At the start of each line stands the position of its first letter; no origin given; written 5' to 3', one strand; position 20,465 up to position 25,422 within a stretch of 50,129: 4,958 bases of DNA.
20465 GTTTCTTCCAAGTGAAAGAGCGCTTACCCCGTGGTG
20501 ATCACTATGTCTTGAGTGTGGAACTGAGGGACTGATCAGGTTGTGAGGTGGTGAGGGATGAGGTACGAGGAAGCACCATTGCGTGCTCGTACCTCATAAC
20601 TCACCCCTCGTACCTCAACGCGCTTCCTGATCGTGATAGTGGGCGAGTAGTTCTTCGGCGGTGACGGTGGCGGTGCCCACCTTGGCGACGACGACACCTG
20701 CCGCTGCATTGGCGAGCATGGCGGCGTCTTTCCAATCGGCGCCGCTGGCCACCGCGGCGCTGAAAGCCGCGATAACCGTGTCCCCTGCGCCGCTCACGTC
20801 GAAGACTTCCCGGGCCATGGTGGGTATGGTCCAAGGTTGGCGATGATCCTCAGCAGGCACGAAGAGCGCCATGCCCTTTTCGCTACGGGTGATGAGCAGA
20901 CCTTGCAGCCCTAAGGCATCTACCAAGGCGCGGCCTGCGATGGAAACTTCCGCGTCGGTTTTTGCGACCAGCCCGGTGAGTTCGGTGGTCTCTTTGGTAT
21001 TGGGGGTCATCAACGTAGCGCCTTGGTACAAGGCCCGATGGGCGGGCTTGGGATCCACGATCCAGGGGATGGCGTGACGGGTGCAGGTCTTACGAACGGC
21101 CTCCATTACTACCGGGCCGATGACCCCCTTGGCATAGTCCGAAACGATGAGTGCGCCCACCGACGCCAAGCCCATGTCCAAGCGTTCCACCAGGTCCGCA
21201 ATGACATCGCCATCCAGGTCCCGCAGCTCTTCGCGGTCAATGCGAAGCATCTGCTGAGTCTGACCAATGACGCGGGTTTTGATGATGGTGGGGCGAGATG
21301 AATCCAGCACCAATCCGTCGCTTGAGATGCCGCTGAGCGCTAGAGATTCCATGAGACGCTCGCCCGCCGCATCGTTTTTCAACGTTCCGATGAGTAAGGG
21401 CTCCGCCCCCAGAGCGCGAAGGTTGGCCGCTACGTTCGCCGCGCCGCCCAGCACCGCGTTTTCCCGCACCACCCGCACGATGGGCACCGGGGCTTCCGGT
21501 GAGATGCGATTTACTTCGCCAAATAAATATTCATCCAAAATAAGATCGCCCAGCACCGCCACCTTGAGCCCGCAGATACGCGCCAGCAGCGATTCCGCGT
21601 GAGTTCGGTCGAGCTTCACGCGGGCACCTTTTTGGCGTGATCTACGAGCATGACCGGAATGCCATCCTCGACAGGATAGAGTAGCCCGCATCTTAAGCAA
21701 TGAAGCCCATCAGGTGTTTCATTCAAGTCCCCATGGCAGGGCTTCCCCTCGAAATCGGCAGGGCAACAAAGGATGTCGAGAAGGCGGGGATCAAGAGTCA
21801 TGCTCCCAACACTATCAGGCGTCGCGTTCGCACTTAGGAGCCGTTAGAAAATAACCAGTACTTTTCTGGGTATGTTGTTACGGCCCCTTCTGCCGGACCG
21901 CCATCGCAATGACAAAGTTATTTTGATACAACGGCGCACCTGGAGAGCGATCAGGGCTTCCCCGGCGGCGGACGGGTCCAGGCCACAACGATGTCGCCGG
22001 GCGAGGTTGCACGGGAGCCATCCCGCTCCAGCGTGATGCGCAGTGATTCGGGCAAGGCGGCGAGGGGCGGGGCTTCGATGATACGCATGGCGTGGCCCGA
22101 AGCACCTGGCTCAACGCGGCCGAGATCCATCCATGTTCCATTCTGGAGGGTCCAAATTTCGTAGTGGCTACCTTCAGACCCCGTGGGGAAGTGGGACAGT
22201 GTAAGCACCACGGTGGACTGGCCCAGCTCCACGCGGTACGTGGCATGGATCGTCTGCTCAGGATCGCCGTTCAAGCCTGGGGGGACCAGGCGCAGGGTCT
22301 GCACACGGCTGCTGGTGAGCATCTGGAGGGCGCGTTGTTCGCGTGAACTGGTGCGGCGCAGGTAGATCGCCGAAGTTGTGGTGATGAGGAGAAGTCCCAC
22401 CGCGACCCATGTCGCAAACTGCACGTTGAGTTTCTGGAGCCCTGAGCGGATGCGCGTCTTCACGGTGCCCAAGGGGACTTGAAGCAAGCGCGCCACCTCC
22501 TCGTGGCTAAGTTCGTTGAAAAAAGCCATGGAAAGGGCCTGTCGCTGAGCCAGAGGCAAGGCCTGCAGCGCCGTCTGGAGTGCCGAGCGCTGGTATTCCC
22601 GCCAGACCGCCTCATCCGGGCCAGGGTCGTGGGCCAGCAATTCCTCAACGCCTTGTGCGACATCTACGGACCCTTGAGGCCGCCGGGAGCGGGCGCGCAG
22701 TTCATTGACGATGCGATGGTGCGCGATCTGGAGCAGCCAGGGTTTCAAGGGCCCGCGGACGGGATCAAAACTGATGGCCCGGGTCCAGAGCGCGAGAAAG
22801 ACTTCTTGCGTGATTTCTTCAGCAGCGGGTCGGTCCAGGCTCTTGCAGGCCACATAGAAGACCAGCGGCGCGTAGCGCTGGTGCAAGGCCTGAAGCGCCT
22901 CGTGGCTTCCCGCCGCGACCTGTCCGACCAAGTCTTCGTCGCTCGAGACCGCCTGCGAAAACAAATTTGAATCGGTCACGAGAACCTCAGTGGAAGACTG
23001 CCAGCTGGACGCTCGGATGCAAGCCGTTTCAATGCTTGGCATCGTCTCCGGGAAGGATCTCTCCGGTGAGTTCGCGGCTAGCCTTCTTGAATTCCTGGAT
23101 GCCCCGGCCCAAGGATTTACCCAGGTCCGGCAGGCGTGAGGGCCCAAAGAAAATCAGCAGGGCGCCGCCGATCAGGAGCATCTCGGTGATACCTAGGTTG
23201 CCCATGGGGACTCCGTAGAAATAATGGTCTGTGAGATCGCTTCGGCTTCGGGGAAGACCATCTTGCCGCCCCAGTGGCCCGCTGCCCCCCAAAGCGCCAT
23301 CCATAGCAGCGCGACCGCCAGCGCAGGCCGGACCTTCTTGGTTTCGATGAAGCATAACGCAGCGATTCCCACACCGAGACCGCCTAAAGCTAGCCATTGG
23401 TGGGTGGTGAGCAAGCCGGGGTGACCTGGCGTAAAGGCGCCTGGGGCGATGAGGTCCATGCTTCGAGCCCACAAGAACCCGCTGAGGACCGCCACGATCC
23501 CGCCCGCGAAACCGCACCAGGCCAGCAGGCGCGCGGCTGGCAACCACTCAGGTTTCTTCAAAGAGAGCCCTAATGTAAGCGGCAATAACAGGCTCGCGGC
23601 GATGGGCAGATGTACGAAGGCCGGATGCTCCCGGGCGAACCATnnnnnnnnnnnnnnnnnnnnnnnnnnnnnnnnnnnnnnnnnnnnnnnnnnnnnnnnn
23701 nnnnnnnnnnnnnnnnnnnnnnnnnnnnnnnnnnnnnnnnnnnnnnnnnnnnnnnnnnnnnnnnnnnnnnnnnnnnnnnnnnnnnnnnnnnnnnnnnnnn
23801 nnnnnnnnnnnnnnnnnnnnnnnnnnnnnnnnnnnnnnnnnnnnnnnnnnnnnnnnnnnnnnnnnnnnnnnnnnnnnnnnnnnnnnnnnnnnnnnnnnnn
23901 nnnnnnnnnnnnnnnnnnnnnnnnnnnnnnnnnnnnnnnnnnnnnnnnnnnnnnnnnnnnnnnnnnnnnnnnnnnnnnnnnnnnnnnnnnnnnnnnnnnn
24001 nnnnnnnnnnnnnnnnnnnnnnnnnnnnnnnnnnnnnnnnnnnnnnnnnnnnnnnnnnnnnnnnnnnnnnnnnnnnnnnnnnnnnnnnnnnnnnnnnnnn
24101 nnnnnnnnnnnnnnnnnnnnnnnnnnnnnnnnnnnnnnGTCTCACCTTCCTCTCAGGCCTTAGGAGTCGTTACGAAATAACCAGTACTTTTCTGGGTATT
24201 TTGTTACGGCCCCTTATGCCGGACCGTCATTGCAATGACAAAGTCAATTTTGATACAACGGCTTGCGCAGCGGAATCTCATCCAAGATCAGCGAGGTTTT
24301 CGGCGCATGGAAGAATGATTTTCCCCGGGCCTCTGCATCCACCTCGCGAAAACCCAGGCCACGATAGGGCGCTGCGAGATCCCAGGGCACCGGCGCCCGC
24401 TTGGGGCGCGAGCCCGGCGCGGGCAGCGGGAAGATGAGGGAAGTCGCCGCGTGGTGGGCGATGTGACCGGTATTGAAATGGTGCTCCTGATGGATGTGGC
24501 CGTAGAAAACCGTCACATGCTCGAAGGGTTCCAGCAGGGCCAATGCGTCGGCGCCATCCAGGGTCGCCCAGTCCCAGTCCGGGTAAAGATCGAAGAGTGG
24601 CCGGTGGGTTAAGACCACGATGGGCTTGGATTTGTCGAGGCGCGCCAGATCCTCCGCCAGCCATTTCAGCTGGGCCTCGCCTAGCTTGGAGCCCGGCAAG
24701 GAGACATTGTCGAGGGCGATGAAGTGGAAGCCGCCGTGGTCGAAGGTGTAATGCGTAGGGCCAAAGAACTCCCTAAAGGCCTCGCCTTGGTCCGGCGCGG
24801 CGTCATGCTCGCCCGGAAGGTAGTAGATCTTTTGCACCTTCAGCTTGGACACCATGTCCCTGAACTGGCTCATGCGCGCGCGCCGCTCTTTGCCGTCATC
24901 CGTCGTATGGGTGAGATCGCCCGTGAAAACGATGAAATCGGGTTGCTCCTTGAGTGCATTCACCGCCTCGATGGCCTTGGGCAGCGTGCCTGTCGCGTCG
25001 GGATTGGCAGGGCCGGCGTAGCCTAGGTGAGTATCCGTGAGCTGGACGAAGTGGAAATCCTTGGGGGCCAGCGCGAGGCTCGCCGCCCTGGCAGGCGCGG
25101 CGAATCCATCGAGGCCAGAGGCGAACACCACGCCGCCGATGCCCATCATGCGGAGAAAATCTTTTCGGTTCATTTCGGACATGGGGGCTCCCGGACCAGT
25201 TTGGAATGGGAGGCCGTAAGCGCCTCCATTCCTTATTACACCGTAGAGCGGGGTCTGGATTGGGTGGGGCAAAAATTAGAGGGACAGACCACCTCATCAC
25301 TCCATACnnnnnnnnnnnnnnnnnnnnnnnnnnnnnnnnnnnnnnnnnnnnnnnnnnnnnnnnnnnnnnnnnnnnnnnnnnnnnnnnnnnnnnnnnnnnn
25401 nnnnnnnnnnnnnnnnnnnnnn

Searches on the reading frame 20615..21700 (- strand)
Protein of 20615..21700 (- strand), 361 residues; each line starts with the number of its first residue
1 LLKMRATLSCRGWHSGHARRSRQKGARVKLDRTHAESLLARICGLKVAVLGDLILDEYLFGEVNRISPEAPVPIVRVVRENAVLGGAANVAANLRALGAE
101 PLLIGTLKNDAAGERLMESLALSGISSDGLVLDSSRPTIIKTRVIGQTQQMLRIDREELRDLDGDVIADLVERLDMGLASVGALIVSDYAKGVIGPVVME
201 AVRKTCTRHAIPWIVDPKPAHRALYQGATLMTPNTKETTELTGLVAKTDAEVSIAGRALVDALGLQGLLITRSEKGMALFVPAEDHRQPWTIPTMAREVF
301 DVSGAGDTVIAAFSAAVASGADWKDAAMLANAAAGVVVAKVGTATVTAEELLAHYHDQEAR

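Call 96: search_protein_families(library=pfam, proteins=[window:20615-21700:-], max_evalue=0.00001)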
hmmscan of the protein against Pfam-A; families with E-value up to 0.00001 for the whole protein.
window:20615-21700:- (361 aa): 2 families
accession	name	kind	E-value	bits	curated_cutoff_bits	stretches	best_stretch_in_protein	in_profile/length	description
PF00294.29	PfkB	-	4e-37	128.6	25.8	1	48-345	5-297/302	pfkB family carbohydrate kinase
PF08543.17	Phos_pyr_kin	-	9.5e-09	35.4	27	1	222-331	114-225/246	Phosphomethylpyrimidine kinase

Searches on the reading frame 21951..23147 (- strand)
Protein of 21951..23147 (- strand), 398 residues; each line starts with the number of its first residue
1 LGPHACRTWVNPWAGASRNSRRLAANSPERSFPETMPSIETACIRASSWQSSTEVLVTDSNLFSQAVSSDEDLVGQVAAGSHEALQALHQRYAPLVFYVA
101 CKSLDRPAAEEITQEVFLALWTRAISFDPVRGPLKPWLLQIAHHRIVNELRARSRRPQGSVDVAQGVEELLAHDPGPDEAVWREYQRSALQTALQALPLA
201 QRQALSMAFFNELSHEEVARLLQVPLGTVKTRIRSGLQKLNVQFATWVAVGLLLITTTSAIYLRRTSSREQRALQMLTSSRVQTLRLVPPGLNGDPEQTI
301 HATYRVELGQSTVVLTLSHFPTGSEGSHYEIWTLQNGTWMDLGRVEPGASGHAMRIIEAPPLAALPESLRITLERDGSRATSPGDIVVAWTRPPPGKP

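Call 96: search_protein_families(library=pfam, proteins=[window:21951-23147:-], max_evalue=0.00001)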
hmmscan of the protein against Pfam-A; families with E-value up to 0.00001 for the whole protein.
window:21951-23147:- (398 aa): 4 families
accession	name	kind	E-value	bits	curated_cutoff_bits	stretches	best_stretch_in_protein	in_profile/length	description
PF04542.20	Sigma70_r2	-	2.1e-14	53.5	24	1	88-156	1-71/71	Sigma-70 region 2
PF08281.18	Sigma70_r4_2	-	2.7e-14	53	25.7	1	189-240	3-54/54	Sigma-70, region 4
PF04545.22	Sigma70_r4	-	8.1e-12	44.9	24.1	1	193-240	1-48/50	Sigma-70, region 4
PF10099.14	RskA_C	-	4.5e-08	33.9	29.4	1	248-381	6-130/135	Anti-sigma-K factor rskA, C-terminal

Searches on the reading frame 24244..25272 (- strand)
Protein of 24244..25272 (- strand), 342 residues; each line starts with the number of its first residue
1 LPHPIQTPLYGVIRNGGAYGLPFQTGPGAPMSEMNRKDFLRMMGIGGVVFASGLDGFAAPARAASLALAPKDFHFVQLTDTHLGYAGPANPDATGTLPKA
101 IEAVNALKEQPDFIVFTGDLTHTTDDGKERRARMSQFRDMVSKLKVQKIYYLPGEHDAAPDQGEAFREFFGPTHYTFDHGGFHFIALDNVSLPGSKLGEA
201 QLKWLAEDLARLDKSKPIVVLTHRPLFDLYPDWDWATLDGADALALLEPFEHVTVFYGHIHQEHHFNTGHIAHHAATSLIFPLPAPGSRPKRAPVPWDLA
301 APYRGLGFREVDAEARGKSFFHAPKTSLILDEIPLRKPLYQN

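Call 97: search_protein_families(library=pfam, proteins=[window:24244-25272:-], max_evalue=0.00001)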
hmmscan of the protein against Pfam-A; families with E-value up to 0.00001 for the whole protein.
window:24244-25272:- (342 aa): 1 family
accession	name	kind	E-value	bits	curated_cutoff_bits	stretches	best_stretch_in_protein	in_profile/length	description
PF00149.33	Metallophos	-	6.4e-17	63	21.5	1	74-262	2-190/191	Calcineurin-like phosphoesterase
